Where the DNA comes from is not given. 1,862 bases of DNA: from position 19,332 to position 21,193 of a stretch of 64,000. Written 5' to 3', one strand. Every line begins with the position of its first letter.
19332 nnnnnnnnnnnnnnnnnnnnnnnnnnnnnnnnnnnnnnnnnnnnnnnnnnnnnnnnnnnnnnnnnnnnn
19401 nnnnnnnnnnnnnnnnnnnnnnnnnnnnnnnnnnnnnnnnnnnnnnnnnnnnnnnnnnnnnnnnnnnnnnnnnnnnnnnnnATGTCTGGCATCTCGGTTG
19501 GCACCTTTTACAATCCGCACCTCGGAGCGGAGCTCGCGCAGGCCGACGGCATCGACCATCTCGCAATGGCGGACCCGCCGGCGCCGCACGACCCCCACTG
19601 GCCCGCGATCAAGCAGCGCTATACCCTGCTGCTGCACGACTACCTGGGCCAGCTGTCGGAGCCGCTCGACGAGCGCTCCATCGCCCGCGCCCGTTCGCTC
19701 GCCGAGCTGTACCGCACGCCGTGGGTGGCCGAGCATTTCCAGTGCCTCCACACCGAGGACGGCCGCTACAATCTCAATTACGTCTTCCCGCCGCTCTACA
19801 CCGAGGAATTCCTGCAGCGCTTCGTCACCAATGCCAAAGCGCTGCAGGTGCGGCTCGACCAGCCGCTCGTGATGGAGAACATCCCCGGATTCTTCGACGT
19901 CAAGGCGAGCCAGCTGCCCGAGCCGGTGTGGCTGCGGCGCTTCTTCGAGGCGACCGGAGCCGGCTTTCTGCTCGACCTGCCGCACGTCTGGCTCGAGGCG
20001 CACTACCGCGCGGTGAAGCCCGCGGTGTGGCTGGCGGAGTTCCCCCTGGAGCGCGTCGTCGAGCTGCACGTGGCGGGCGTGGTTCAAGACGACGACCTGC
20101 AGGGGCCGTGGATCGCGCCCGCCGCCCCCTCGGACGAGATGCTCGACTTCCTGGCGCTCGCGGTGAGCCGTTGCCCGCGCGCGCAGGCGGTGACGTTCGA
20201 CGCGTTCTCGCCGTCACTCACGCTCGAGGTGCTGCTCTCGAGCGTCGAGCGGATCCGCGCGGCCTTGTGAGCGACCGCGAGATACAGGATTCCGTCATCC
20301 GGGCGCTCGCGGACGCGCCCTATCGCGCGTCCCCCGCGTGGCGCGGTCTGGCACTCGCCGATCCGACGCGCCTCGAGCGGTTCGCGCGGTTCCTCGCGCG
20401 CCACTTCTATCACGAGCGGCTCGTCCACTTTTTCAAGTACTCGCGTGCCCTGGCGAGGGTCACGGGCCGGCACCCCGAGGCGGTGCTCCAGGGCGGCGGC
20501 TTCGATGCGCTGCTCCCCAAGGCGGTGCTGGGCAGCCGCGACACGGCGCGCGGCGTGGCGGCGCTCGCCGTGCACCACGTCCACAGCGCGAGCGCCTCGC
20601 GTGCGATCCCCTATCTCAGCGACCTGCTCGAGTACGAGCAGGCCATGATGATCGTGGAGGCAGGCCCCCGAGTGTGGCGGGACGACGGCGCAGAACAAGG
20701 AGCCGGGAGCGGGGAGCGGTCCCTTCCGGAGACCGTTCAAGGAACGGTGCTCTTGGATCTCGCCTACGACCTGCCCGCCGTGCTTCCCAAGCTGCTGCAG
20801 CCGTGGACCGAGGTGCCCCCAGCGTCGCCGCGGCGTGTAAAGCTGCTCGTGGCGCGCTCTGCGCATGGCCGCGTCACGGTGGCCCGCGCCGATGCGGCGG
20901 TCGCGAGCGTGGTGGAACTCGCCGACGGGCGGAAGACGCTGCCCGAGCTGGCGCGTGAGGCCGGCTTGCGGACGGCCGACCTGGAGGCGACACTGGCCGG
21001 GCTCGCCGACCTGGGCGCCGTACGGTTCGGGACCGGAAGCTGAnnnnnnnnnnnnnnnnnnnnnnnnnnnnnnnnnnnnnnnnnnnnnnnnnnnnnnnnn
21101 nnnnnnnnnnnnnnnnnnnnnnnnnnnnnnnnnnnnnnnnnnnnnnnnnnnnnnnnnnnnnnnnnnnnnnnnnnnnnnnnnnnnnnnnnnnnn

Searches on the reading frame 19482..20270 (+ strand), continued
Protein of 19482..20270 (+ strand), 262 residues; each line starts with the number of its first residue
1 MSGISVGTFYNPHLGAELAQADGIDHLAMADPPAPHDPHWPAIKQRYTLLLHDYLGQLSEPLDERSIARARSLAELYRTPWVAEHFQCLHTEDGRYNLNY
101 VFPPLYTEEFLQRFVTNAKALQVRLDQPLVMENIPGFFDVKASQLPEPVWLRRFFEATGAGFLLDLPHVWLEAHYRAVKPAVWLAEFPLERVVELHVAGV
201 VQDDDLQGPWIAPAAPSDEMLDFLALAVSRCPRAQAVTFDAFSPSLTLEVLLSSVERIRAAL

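Call 68: search_protein_families(library=pfam, proteins=[L074:3026-3724:-, L074:7637-8800:-, L074:8485-10719:+, L076:2957-3691:-, L076:7157-8557:-, L076:2189-2938:+, L079:3793-4329:-, L079:7824-8537:-, L079:10008-11723:+, L082:8160-9581:-], max_evalue=0.0001)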
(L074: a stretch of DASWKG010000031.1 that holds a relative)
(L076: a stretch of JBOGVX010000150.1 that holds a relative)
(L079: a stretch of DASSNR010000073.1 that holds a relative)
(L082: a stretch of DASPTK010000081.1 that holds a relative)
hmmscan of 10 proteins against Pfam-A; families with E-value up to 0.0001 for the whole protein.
L074:3026-3724:- (232 aa): 0 families

L074:7637-8800:- (387 aa): 0 families

L074:8485-10719:+ (744 aa): 2 families
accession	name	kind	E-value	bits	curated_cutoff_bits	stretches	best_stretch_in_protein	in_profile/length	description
PF04389.22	Peptidase_M28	-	2.2e-40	138.9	21.3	1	496-719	1-182/193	Peptidase family M28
PF02225.27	PA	-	1.2e-17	64.2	23.9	1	382-473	5-95/95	PA domain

L076:2957-3691:- (244 aa): 4 families
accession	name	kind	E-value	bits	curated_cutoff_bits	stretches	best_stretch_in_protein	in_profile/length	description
PF13545.12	HTH_Crp_2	-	3.6e-15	56.1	27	1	168-231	6-66/70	Crp-like helix-turn-helix domain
PF00027.35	cNMP_binding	-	1.8e-13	50.7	27.5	1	47-130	4-88/89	Cyclic nucleotide-binding domain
PF12802.13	MarR_2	-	7.5e-06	26.5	27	1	186-218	20-51/61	MarR family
PF00325.26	Crp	-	6.9e-05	22.9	21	0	187-217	2-32/32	Bacterial regulatory proteins, crp family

L076:7157-8557:- (466 aa): 0 families

L076:2189-2938:+ (249 aa): 5 families
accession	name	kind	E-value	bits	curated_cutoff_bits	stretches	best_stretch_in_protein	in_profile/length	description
PF13085.11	Fer2_3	-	1.2e-34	119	27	1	19-123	1-107/107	2Fe-2S iron-sulfur cluster binding domain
PF13237.11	Fer4_10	-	1e-10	41.8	25.5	1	155-227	4-53/53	4Fe-4S dicluster domain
PF13183.11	Fer4_8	-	5.7e-10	40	27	1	158-230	3-68/68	4Fe-4S dicluster domain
PF13534.11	Fer4_17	-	2.4e-07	31.6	22.2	1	159-230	1-60/61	4Fe-4S dicluster domain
PF13187.11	Fer4_9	-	5.8e-06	26.7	27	0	152-171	29-48/52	4Fe-4S dicluster domain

L079:3793-4329:- (178 aa): 1 family
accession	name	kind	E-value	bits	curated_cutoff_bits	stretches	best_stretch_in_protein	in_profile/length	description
PF07274.17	DUF1440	-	2.7e-09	37.6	34.7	1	76-168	42-134/135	Protein of unknown function (DUF1440)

L079:7824-8537:- (237 aa): 1 family
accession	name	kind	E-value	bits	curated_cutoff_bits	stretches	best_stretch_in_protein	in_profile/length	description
PF00174.25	Oxidored_molyb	-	1.2e-32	113.2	24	1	88-226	10-169/169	Oxidoreductase molybdopterin binding domain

L079:10008-11723:+ (571 aa): 3 families
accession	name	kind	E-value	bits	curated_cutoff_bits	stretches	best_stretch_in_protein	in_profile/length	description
PF13561.12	adh_short_C2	-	1.6e-62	211.6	27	1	335-569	1-235/236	Enoyl-(Acyl carrier protein) reductase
PF00106.31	adh_short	-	2.2e-52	177.8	26.6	1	329-519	1-191/195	short chain dehydrogenase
PF08659.16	KR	-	2.8e-12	47.4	22.6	1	331-493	3-165/180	KR domain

L082:8160-9581:- (473 aa): 1 family
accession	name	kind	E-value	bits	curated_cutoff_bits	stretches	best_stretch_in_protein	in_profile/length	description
PF13349.12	DUF4097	-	1.7e-09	37.8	22.9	1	277-469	68-245/247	Toastrack DUF4097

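Call 90: search_solved_structures(query=A1, max_evalue=0.01, show_alignments=3)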
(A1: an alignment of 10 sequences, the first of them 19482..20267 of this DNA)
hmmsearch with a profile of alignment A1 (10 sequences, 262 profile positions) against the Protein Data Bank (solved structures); distinct sequences matched with E-value up to 0.01: 2.
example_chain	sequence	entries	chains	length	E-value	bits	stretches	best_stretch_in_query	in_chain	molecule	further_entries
8hci_D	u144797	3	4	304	2.2e-13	53.5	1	39-216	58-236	DUF692 family protein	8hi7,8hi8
3bww_A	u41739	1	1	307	7.1e-12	48.5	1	44-215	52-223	Protein of unknown function DUF692/COG3220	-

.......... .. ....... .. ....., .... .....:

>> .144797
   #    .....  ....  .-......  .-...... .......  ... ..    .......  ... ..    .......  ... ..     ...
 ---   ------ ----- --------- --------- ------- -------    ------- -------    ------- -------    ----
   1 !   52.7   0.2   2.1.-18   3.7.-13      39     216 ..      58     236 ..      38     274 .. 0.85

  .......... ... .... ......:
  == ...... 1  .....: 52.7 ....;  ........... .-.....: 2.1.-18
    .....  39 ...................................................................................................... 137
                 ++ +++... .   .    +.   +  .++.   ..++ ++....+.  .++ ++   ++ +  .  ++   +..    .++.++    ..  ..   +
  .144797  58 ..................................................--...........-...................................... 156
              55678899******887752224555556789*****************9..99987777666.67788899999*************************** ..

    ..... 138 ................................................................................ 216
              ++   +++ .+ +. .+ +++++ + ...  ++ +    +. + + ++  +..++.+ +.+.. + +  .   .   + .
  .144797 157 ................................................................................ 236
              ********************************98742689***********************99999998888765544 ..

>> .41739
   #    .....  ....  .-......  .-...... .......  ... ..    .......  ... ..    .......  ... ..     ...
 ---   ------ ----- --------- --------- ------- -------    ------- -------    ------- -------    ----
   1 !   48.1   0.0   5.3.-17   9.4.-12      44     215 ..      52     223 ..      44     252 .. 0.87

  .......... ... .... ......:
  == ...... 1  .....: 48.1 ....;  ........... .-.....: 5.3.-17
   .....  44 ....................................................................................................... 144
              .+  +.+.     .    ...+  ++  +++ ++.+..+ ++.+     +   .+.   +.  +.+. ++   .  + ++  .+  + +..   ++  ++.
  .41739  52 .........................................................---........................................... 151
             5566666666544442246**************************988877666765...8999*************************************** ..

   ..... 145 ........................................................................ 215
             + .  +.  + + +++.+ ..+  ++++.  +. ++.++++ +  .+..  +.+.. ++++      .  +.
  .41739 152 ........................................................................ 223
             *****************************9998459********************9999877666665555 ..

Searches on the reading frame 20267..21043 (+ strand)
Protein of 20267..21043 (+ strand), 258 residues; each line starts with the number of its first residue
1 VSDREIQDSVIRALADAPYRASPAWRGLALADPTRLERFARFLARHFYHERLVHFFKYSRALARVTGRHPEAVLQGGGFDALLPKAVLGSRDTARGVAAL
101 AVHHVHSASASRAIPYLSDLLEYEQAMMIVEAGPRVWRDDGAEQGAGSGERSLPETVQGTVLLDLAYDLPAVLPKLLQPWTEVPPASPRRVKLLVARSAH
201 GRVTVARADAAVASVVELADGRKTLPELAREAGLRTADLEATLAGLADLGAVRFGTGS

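Call 5: search_protein_families(library=pfam, proteins=[window:20267-21043:+], max_evalue=0.01)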
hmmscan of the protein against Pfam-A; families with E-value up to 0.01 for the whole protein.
window:20267-21043:+ (258 aa): 0 families

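Call 25: search_solved_structures(query=window:20267-21040:+, max_evalue=10)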
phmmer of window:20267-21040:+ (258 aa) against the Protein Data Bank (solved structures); distinct sequences matched with E-value up to 10: 1.
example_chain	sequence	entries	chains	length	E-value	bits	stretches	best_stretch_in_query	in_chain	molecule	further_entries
6aep_A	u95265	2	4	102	0.96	12.5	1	16-65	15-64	Primosomal protein 1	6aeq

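Call 27: search_protein_families(library=ncbifam, proteins=[window:20267-21040:+], max_evalue=1)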
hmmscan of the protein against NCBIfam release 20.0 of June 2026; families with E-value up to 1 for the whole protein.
window:20267-21040:+ (258 aa): 2 families
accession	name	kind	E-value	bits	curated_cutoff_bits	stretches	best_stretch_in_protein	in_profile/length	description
NF050149.1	RiPP_bind_ApyI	equivalog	0.0006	19.2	200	1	117-251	124-257/260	RiPP maturation protein ApyI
NF047906.1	CdPbTransRegCmtR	equivalog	0.098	12.6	150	0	27-60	15-48/104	Cd(II)/Pb(II)-sensing metalloregulatory transcriptional regulator CmtR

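Call 52: find_homologous_proteins(query=window:20267-21040:+, max_evalue=0.00001)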
Query window:20267-21040:+ (258 aa): 617 proteins with E <= 0.00001 among 8000 candidates; the best 120 are listed.
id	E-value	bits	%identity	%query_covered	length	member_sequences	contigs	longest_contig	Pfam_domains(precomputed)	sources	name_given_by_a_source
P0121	1.5e-159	547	100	100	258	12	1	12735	-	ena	-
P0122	4.8e-140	483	88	100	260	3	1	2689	-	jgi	-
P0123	3.1e-136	471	86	100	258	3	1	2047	-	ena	-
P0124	3.6e-134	464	87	100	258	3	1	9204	-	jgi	jgi:hypothetical protein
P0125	9.4e-132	456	77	100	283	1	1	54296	-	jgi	-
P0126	1.1e-130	453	84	100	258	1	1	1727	-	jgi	-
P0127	1.7e-130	452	85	100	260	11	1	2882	-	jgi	-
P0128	9.1e-129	447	84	100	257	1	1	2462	-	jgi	jgi:hypothetical protein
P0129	1.2e-128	446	83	100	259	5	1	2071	-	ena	-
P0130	1.6e-128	446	83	100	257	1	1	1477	-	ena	-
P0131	1.8e-128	446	83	100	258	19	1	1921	-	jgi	-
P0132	3.2e-128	445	82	100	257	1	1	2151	-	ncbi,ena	-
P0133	3.8e-128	445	83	100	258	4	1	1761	-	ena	-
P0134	1.3e-126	439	81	100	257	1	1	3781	-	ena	-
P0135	1.9e-126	439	82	100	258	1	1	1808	-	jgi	jgi:hypothetical protein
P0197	3.9e-105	369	68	100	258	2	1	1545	PF09339.17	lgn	-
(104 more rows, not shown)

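Call 60: predict_structure(alignment_id=A5)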
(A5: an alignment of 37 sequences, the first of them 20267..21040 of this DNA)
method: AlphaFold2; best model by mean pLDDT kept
length: 258 residues; sequences in the alignment: 37
mean_pLDDT: 60.6   pTM: 0.50
mean pLDDT of the five models: 60.6, 55.7, 55.4, 50.3, 49.8
residues with pLDDT >= 90: 12; 70-90: 109; 50-70: 39; < 50: 98
segments of 3 or more residues with pLDDT < 50: 134-219, 248-258
pLDDT, mean of each block of 10 residues (from residue 1): 72 73 78 70 79 71 80 89 79 87 82 71 78 44 31 30 34 39 33 35 39 47 68 71 56 37
secondary structure, 60 per line:
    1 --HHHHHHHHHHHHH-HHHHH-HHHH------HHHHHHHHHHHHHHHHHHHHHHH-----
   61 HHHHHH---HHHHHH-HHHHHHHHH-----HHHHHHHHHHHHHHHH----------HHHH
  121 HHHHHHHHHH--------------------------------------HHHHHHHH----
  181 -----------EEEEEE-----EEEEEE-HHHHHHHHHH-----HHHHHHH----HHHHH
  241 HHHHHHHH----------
elements in order: H3-15 H17-21 H23-26 H33-55 H61-66 H70-75 H77-85 H91-106 H117-130 H169-176 E192-197 E203-208 H210-219 H225-231 H236-248

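Call 63: fold_search(model_id=the predicted structure, library=pdb)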
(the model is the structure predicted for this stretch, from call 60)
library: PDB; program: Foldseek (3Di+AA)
matches with E <= 10: 181; with E <= 0.001: 0
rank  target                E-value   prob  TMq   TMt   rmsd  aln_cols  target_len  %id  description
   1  2qz8_A                8.7e-01  0.97  0.16  0.28   2.2        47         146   38  Crystal structure of Mycobacterium tuberculosis Leucine response regulatory protein (LrpA) (released 2007-11-06)
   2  8hci_A                1.0e+00  0.13  0.24  0.23  14.5       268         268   14  Crystal structure of a holoenzyme Fe-free TglHI for Pseudomonas syringae Peptidyl (S) 2-mercaptoglycine biosynthesis (released 2023-08-23)
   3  4y5w_C                1.2e+00  0.08  0.13  0.08  17.2       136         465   13  Transcription factor-DNA complex (released 2016-02-17)
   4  2p6t_B                1.3e+00  0.92  0.16  0.25   2.2        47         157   26  CRYSTAL STRUCTURE OF TRANSCRIPTIONAL REGULATOR NMB0573 and L-LEUCINE COMPLEX FROM NEISSERIA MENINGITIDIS (released 2007-04-03)
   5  8q90_A                1.5e+00  0.92  0.16  0.26   2.3        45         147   27  Halophilic Lrp transcription factor (released 2024-01-31)
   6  2w25_A                1.5e+00  0.91  0.17  0.28   2.3        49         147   41  Crystal structure of Glu104Ala mutant (released 2009-11-17)
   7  8hi7_A                1.5e+00  0.12  0.25  0.24  14.7       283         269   14  Crystal structure of a holoenzyme TglHI with two Fe irons for Pseudomonas syringae Peptidyl (S) 2-mercaptoglycine bios (released 2023-08-23)
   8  2vbw_A                1.5e+00  0.90  0.15  0.26   2.3        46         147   41  Feast or famine regulatory protein (Rv3291c)from M. tuberculosis complexed with L-Phenylalanine (released 2007-11-06)
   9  4y5w_B                1.6e+00  0.08  0.14  0.08  18.4       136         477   15  Transcription factor-DNA complex (released 2016-02-17)
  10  2ivm_A                1.7e+00  0.91  0.16  0.27   2.1        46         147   41  Crystal structure of a transcriptional regulator (released 2007-10-09)
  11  2w29_A                1.7e+00  0.91  0.16  0.27   2.1        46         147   41  Gly102Thr mutant of Rv3291c (released 2009-11-17)
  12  4u8u_A                1.7e+00  0.12  0.16  0.25  14.4       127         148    9  The Crystallographic structure of the giant hemoglobin from Glossoscolex paulistus at 3.2 A resolution. (released 2015-06-10)
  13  6vd5_A                2.0e+00  0.09  0.13  0.23  14.0       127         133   12  Crystal Structure of Dehaloperoxidase B in Complex with cofactor Iron(III) Mesoporphyrin IX and Substrate Trichlorophe (released 2020-12-23)
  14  5v5q_A                2.0e+00  0.09  0.13  0.22  14.0       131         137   11  Dehaloperoxidase B L9I mutant (released 2018-03-21)
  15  2x48_A                2.2e+00  0.38  0.14  0.50   7.3        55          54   16  ORF 55 from Sulfolobus islandicus rudivirus 1 (released 2010-07-21)
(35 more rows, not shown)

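Call 85: search_protein_families(library=ncbifam, alignment_id=A4, max_evalue=0.01)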
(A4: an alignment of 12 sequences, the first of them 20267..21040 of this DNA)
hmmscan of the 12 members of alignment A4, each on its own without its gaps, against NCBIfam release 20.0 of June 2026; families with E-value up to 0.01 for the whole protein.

A. member 1, window:20267-21040:+ (258 aa): 1 family
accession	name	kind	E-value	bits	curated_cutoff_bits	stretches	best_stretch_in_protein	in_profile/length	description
NF050149.1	RiPP_bind_ApyI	equivalog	0.0006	19.2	200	1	117-251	124-257/260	RiPP maturation protein ApyI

B. families by the number of members that match (of 12 scanned): 2 families
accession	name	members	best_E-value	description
NF050149.1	RiPP_bind_ApyI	10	3.6e-07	RiPP maturation protein ApyI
NF050145.1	RiPP_RRE_HvfC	3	0.00013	HvfC family RiPP maturation protein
